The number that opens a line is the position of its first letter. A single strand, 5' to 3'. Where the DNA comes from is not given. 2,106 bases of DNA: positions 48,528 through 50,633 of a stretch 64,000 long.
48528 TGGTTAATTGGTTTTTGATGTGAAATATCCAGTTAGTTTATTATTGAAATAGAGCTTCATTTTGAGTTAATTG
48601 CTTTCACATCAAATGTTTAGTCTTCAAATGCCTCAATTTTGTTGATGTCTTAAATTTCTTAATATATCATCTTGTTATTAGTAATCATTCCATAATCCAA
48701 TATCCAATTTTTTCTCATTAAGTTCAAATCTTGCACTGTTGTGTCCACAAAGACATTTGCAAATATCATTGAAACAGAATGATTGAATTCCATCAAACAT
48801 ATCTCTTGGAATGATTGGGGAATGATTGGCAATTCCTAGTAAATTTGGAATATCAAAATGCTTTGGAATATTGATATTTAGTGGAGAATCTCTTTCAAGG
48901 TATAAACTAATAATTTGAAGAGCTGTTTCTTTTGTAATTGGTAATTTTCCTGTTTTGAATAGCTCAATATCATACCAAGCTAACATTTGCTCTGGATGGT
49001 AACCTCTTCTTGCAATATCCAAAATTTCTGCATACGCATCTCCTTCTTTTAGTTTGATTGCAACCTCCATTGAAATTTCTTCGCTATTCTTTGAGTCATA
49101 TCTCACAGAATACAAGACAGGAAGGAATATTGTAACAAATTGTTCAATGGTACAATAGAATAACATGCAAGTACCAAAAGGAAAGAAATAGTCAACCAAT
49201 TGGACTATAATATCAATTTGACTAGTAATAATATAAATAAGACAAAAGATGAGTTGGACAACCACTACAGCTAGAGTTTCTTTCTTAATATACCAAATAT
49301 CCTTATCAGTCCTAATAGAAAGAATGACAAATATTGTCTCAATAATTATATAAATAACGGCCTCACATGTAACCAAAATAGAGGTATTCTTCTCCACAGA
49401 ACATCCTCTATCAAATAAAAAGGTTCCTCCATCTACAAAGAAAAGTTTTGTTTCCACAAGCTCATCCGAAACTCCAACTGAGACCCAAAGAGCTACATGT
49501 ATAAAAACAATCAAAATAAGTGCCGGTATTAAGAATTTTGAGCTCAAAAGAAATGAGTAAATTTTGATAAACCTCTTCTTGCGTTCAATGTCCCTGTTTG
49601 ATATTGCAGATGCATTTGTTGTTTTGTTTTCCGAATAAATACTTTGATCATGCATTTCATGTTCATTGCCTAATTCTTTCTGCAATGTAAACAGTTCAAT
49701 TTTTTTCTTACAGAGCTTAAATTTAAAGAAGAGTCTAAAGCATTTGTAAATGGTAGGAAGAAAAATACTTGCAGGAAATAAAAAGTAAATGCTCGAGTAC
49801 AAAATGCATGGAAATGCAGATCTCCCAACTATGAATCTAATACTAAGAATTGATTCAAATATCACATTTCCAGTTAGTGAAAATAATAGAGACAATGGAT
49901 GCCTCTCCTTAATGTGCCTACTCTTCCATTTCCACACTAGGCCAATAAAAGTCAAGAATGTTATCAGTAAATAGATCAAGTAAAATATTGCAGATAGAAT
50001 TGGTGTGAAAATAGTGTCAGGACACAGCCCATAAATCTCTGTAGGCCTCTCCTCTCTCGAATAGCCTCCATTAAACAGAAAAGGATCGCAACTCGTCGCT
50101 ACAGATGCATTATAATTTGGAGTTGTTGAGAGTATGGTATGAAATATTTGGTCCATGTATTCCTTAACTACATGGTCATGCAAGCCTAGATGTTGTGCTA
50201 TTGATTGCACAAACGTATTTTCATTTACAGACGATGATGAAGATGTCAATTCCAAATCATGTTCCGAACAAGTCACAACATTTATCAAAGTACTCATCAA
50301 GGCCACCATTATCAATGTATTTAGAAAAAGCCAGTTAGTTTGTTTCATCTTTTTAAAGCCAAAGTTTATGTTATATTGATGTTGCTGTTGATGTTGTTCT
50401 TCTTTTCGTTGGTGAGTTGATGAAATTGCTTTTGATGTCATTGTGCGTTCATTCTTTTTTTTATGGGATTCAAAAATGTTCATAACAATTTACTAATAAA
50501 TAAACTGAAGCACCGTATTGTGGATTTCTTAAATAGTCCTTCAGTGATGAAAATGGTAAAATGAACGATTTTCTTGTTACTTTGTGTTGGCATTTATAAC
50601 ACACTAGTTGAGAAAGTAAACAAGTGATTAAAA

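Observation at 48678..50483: Seven-transmembrane receptor-like protein with a C-terminal RGS-like box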

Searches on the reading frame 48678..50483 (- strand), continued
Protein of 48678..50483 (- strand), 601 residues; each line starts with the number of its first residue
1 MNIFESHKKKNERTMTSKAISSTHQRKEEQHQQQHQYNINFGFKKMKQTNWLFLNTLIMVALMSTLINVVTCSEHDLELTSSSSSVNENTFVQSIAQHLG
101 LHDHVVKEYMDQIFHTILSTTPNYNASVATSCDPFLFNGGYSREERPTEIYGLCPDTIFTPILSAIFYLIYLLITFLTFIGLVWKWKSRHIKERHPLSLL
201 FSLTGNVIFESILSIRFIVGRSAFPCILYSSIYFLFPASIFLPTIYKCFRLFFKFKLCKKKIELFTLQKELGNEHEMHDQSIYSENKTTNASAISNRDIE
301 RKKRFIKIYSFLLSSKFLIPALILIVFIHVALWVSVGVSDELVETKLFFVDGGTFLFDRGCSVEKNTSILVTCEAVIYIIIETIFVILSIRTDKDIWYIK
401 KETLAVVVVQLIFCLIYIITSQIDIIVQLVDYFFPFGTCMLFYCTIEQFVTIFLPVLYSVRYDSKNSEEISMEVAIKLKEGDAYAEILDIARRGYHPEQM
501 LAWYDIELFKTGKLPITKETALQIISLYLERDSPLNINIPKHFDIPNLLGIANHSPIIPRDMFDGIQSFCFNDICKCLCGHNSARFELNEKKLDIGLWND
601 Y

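Call 41: find_encoding_contigs(protein=P0025, flank=3000, max_places=4)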
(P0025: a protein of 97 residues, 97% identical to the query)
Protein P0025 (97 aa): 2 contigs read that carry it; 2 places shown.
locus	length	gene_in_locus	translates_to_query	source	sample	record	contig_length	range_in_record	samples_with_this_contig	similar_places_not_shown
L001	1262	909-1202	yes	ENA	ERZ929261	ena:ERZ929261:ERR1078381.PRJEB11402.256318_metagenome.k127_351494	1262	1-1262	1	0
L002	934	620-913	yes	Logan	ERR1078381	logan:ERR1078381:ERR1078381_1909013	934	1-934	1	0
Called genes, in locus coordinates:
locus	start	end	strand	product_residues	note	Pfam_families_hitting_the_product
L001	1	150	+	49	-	?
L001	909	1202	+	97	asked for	-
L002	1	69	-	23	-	?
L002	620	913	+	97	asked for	-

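Call 42: search_protein_families(library=pfam, alignment_id=A1, max_evalue=5)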
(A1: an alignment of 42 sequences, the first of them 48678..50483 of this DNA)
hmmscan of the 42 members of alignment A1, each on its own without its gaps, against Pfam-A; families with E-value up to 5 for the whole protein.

A. member 1, window:48678-50483:- (601 aa): 2 families
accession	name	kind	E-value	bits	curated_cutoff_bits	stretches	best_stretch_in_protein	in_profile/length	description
PF18418.7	AnkUBD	-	0.19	12.3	26.1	1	45-69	13-37/97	Ankyrin ubiquitin-binding domain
PF20197.3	DUF6560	-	3.4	8.3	27.8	1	553-593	105-145/174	Family of unknown function (DUF6560)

B. families by the number of members that match (of 42 scanned): 45 families (the first 25 are shown)
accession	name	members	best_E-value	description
PF00615.24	RGS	41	1.4e-14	Regulator of G protein signaling domain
PF09128.16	RGS-like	10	0.00014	Regulator of G protein signalling-like domain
PF00003.28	7tm_3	5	2.2e-10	7 transmembrane sweet-taste receptor of 3 GCPR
PF19529.4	DUF6057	2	1.3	Family of unknown function (DUF6057)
PF25390.1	WD40_RLD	1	0.00014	RCC1-like domain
PF19351.4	DUF5929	1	0.0022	Domain of unknown function (DUF5929)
PF11397.14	GlcNAc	1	0.0038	Glycosyltransferase (GlcNAc)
PF13540.12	RCC1_2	1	0.01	Regulator of chromosome condensation (RCC1) repeat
PF21445.3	ADDB_N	1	0.02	ADDB, N-terminal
PF03161.18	LAGLIDADG_2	1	0.031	LAGLIDADG DNA endonuclease family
PF12358.13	DUF3644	1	0.034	Domain of unknown function (DUF3644)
PF15796.10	KELK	1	0.034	KELK-motif containing domain of MRCK Ser/Thr protein kinase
PF20290.3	MC4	1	0.034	ABC-three component (ABC-3C) system Middle Component 4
PF24379.1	DUF7535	1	0.046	Family of unknown function (DUF7535)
PF15872.10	SRTM1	1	0.046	Serine-rich and transmembrane domain-containing protein 1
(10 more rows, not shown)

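Call 45: search_protein_families(library=pfam, proteins=[P0111, P0121, P0142, P0098, P0075, P0087, P0053, P0045, P0002, P0004], max_evalue=1)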
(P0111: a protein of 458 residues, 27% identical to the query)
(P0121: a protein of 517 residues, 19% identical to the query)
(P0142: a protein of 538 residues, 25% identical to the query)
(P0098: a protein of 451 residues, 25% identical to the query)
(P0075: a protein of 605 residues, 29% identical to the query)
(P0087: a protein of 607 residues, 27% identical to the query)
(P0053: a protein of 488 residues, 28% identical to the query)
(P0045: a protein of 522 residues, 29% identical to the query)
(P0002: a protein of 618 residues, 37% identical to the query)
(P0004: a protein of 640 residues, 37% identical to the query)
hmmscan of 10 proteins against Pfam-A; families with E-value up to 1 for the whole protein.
P0111 (458 aa): 4 families
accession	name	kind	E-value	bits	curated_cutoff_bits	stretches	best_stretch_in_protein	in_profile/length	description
PF00615.24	RGS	-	1.4e-14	54.9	23.9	1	325-439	3-115/117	Regulator of G protein signaling domain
PF00003.28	7tm_3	-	2.2e-10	41.1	33.5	1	32-273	9-233/251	7 transmembrane sweet-taste receptor of 3 GCPR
PF09128.16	RGS-like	-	0.016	15.4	27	1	337-395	20-78/191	Regulator of G protein signalling-like domain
PF19442.4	CRIM1_C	-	0.17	12.3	27.2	1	18-65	19-66/130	Cysteine-rich motor neuron 1 protein C-terminal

P0121 (517 aa): 1 family
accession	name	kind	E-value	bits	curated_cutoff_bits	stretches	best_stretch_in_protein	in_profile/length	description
PF00615.24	RGS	-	0.0013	19.5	23.9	1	348-412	2-65/117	Regulator of G protein signaling domain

P0142 (538 aa): 2 families
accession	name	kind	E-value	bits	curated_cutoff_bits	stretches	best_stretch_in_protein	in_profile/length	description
PF00615.24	RGS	-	2.9e-12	47.4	23.9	1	360-462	4-91/117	Regulator of G protein signaling domain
PF18504.6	Csm1_N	-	0.25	12.1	26.3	1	392-458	6-70/70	Csm1 N-terminal domain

P0098 (451 aa): 1 family
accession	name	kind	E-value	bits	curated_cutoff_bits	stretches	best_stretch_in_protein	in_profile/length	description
PF00615.24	RGS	-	1.9e-13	51.2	23.9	1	327-443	2-116/117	Regulator of G protein signaling domain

P0075 (605 aa): 1 family
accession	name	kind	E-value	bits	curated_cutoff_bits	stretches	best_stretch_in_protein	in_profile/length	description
PF00615.24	RGS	-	2.8e-11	44.3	23.9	1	344-412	2-70/117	Regulator of G protein signaling domain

P0087 (607 aa): 1 family
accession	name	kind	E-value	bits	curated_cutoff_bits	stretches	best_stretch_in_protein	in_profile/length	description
PF00615.24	RGS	-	2.3e-08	34.9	23.9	1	451-520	3-71/117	Regulator of G protein signaling domain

P0053 (488 aa): 2 families
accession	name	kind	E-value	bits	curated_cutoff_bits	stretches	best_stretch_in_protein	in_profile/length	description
PF00615.24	RGS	-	1.4e-12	48.5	23.9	1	343-465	2-116/117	Regulator of G protein signaling domain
PF09128.16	RGS-like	-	0.021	15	27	1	351-426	16-90/191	Regulator of G protein signalling-like domain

P0045 (522 aa): 1 family
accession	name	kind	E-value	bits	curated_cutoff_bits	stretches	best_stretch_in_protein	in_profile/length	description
PF00615.24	RGS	-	1.1e-05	26.2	23.9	1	366-480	4-90/117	Regulator of G protein signaling domain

P0002 (618 aa): 2 families
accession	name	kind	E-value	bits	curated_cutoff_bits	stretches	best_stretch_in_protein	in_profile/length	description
PF00615.24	RGS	-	8.9e-09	36.2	23.9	1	490-592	3-101/117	Regulator of G protein signaling domain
PF09128.16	RGS-like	-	0.00014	22.2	27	1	489-560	8-79/191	Regulator of G protein signalling-like domain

P0004 (640 aa): 3 families
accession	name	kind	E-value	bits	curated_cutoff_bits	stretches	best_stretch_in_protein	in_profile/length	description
PF00615.24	RGS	-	1.1e-07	32.6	23.9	1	485-612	2-101/117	Regulator of G protein signaling domain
PF09361.15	Phasin_2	-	0.12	13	24.9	1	581-631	48-98/100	Phasin protein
PF24073.1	DUF7365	-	0.99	10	27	0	452-496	12-56/101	Coiled-coil region of unknown function (DUF7365)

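Call 46: list_cluster_members(proteins=[P0111, P0121, P0142, P0098, P0075, P0053, P0045, P0008, P0009, P0011])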
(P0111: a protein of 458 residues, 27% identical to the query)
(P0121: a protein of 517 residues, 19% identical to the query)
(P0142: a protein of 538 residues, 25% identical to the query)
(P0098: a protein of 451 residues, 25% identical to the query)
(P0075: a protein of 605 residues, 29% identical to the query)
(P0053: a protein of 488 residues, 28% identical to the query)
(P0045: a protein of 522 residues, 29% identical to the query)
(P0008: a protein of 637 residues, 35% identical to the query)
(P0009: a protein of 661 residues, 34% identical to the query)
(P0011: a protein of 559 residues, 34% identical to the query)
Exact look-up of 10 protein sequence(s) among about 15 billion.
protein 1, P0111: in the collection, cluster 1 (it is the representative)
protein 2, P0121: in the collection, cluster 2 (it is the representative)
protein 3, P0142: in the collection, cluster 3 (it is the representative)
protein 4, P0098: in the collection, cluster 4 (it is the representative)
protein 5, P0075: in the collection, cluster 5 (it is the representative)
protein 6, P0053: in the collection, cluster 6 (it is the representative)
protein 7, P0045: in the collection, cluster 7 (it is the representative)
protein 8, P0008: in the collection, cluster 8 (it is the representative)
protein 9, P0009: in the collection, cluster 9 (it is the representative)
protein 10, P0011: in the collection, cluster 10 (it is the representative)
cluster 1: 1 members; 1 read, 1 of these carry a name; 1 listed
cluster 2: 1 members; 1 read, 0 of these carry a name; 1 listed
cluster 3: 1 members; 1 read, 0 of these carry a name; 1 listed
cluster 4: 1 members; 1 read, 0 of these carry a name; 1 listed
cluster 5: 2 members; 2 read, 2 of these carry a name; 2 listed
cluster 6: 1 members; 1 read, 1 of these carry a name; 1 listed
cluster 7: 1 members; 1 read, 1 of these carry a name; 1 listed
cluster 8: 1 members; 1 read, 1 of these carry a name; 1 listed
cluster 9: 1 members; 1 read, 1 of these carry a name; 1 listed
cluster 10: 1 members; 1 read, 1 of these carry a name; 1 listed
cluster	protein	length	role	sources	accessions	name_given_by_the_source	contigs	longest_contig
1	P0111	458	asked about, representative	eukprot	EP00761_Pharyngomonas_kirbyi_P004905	gb/GECH01004910.1/.p1 GENE.gb/GECH01004910.1/~~gb/GECH01004910.1/.p1 ORF type:complete ...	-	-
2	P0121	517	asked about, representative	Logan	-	-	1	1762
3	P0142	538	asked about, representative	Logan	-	-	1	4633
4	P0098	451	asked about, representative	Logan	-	-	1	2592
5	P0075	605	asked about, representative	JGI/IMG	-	predicted small integral membrane protein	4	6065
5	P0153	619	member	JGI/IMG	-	predicted small integral membrane protein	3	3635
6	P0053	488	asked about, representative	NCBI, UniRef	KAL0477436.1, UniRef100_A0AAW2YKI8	regulator of G-protein signaling [Acrasis kona] | Regulator of G-protein signaling n=1 Tax=Acrasis kona TaxID=1008807 RepID=A0AAW2YKI8_9EUKA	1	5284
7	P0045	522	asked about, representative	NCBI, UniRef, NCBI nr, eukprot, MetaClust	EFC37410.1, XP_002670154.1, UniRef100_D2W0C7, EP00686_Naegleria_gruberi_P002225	predicted protein [Naegleria gruberi] | Predicted protein n=1 Tax=Naegleria gruberi TaxID=5762 RepID=D2W0C7_NAEGR | uncharacterized protein NAEGRDRAFT_74812 [Naegleria gruberi]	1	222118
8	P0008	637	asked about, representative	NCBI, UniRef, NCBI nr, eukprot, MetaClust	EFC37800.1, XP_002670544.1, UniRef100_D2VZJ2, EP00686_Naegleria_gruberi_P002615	predicted protein [Naegleria gruberi] | Predicted protein n=1 Tax=Naegleria gruberi TaxID=5762 RepID=D2VZJ2_NAEGR | uncharacterized protein NAEGRDRAFT_59680 [Naegleria gruberi]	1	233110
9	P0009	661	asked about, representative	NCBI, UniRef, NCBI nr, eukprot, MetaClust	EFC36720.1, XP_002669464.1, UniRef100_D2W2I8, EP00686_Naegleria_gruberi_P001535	predicted protein [Naegleria gruberi] | Predicted protein n=1 Tax=Naegleria gruberi TaxID=5762 RepID=D2W2I8_NAEGR | uncharacterized protein NAEGRDRAFT_75602 [Naegleria gruberi]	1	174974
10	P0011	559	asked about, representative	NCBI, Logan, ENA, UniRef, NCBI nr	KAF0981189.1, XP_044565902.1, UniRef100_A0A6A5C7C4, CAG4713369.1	hypothetical protein FDP41_012977 [Naegleria fowleri] | RGS domain-containing protein n=1 Tax=Naegleria fowleri TaxID=5763 RepID=A0A6A5C7C4_NAEFO | uncharacterized protein FDP41_012977 [Naegleria fowleri]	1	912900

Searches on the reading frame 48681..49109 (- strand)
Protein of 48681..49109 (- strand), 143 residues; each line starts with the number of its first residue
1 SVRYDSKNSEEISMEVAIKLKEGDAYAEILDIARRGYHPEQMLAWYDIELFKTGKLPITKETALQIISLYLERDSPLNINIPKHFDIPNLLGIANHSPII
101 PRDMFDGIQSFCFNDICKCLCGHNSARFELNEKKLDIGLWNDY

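Call 13: search_solved_structures(query=window:48681-49109:-, max_evalue=10, show_alignments=3)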
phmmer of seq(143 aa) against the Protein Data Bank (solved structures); distinct sequences matched with E-value up to 10: 0.

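Call 14: search_protein_families(library=pfam, proteins=[window:48681-49109:-], max_evalue=10)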
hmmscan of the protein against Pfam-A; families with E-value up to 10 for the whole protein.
seq(143 aa): 2 families
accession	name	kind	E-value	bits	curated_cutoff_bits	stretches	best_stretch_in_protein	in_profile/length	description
PF00615.24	RGS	-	0.13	13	23.9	1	40-84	26-71/117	Regulator of G protein signaling domain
PF20197.3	DUF6560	-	0.25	12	27.8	1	95-135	105-145/174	Family of unknown function (DUF6560)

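Call 72: predict_structure(alignment_id=A3)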
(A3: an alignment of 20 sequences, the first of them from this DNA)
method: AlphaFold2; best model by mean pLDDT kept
length: 140 residues; sequences in the alignment: 20
mean_pLDDT: 84.5   pTM: 0.78
mean pLDDT of the five models: 84.5, 83.6, 83.2, 82.1, 80.7
residues with pLDDT >= 90: 84; 70-90: 32; 50-70: 7; < 50: 17
segments of 3 or more residues with pLDDT < 50: 123-133, 135-140
pLDDT, mean of each block of 10 residues (from residue 1): 72 88 90 91 96 94 96 93 94 95 96 85 48 44
secondary structure, 60 per line:
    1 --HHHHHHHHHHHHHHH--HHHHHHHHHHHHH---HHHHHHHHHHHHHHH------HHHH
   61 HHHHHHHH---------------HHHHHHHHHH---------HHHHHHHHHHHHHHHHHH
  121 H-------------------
elements in order: H3-17 H20-32 H36-50 H57-68 H84-93 H103-121
